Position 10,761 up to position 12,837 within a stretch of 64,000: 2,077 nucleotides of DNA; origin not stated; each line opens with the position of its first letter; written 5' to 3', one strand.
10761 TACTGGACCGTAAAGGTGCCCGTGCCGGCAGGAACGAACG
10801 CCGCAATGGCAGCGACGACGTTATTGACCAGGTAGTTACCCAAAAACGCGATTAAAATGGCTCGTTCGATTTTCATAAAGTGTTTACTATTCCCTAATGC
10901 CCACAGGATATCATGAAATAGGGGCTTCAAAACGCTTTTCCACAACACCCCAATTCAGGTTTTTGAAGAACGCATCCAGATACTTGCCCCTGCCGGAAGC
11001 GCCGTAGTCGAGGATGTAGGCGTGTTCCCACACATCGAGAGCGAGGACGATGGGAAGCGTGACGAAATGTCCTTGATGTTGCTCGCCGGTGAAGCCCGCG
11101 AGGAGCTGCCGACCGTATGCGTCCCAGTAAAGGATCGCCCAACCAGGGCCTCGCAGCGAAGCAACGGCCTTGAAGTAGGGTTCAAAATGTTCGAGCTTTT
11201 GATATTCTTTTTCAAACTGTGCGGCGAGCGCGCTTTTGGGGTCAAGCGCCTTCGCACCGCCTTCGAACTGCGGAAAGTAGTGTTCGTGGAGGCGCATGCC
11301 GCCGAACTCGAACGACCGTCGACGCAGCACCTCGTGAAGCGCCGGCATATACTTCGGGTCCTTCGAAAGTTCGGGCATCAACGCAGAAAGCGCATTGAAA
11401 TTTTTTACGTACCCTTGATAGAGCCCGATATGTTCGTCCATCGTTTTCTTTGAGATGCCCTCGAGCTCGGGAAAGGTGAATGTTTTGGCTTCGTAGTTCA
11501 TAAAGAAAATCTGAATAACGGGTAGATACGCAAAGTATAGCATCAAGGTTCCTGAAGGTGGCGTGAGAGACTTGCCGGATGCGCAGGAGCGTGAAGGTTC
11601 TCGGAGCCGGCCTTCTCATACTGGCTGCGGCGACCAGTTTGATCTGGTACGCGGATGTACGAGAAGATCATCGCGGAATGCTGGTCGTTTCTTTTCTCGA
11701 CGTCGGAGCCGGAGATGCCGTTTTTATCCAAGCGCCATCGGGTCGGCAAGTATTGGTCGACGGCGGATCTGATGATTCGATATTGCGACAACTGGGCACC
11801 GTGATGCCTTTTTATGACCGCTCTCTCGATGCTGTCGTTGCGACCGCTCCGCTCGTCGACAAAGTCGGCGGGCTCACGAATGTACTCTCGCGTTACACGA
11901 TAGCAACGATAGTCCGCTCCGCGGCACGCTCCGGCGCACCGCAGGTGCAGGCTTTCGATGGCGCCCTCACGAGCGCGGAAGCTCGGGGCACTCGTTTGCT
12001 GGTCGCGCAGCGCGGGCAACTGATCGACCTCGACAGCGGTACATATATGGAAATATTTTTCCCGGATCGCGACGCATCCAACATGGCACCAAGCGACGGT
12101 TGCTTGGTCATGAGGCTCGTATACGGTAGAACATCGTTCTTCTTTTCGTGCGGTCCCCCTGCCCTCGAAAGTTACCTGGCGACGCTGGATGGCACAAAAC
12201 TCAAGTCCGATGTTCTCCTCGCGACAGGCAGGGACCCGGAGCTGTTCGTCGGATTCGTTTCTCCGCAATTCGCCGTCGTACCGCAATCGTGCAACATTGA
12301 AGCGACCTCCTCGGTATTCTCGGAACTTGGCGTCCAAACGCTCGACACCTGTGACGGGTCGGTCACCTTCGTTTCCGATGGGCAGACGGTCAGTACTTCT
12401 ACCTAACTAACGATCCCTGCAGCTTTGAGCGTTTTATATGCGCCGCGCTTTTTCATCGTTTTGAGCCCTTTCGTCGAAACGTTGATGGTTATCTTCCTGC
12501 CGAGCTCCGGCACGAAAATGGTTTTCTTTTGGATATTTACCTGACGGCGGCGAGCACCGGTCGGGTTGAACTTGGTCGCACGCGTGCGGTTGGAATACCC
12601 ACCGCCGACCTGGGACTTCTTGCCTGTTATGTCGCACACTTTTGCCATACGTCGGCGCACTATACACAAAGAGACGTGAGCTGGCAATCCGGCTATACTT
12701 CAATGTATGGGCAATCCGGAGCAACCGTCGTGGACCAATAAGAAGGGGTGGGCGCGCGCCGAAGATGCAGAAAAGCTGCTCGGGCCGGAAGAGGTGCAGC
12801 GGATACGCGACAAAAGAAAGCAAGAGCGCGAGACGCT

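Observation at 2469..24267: Recurrent leaderless architecture: extended -10 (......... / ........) exactly 6-7 nt before ATG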

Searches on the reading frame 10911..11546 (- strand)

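Call 28: search_protein_families(library=pfam, proteins=[window:10911-11546:-], max_evalue=0.001)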
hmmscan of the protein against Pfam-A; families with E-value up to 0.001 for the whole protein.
window:10911-11546:- (211 aa): 1 family
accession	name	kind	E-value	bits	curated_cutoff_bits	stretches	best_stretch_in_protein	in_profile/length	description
PF02777.23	Sod_Fe_C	-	2.8e-20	72.7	20.9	1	103-205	1-102/102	Iron/manganese superoxide dismutases, C-terminal domain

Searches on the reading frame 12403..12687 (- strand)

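Call 29: search_protein_families(library=pfam, proteins=[window:12403-12687:-], max_evalue=0.001)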
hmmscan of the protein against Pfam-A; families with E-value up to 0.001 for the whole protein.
window:12403-12687:- (94 aa): 1 family
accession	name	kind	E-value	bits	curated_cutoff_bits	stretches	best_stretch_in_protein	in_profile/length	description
PF00830.24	Ribosomal_L28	-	5.3e-15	55.6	27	1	16-80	1-59/60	Ribosomal L28 family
